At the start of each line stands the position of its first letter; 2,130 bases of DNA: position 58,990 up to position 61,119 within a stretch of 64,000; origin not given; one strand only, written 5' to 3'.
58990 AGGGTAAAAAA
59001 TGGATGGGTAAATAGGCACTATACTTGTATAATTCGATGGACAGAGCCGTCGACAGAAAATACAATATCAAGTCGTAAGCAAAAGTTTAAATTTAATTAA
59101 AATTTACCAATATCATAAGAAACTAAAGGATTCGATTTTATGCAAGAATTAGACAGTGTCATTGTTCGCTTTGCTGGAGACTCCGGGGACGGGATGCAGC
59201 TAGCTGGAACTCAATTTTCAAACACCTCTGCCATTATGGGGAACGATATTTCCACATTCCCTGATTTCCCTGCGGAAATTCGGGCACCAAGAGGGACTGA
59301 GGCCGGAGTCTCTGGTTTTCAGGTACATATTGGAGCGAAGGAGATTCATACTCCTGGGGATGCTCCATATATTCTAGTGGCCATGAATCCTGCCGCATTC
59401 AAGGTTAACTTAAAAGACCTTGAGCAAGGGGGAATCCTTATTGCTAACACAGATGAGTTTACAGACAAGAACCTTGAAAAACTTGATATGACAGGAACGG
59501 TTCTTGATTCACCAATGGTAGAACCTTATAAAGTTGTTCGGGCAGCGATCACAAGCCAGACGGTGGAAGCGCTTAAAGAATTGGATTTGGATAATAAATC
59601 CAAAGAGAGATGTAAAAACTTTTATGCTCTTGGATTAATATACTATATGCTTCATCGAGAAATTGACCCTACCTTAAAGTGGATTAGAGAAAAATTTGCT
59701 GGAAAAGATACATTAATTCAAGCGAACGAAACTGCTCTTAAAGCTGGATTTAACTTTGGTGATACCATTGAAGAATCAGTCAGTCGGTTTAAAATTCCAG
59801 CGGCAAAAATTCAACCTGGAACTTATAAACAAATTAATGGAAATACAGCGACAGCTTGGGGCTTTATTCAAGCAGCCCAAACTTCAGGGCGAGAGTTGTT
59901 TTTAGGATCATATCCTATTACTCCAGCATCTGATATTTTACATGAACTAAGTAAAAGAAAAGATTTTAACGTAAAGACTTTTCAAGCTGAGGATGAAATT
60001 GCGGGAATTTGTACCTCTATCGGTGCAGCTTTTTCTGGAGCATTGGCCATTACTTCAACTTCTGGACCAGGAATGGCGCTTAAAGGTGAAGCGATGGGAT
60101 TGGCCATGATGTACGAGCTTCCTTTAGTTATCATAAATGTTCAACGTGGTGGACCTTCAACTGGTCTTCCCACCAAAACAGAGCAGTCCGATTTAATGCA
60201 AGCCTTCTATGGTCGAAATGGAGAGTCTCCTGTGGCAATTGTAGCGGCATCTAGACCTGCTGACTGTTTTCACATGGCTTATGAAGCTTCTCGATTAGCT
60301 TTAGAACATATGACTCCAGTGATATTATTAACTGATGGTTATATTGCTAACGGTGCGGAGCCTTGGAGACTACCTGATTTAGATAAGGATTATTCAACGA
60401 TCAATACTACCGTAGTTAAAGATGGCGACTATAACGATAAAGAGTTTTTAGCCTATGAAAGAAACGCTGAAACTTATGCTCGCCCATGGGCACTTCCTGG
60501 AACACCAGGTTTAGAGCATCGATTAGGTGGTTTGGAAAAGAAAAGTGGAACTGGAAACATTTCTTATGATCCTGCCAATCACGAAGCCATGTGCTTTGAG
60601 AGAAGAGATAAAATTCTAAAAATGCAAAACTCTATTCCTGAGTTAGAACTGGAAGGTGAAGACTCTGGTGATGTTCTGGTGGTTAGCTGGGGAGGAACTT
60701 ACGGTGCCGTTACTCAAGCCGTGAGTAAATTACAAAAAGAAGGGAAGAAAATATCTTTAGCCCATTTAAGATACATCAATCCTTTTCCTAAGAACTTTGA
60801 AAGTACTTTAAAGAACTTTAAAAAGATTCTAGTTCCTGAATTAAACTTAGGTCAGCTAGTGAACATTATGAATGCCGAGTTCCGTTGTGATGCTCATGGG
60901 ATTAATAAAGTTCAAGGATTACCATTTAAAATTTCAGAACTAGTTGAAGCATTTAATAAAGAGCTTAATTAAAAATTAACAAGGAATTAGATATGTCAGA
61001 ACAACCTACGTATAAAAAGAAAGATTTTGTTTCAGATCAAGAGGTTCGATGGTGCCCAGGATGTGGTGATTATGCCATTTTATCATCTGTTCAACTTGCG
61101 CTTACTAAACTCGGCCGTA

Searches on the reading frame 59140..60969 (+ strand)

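Call 82: search_protein_families(library=pfam, proteins=[window:59140-60969:+], max_evalue=0.00001)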
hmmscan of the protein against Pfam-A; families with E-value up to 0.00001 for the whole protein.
window:59140-60969:+ (610 aa): 3 families
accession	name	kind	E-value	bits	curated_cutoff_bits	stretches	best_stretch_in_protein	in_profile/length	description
PF01855.24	POR_N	-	9.1e-53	179.8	27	1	254-464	10-215/231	Pyruvate flavodoxin/ferredoxin oxidoreductase, thiamine diP-bdg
PF01558.24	POR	-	6.6e-23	82.2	27.4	1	16-204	2-172/173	Pyruvate ferredoxin/flavodoxin oxidoreductase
PF17147.9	PFOR_II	-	9.5e-09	36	27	1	511-584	2-81/102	Pyruvate:ferredoxin oxidoreductase core domain II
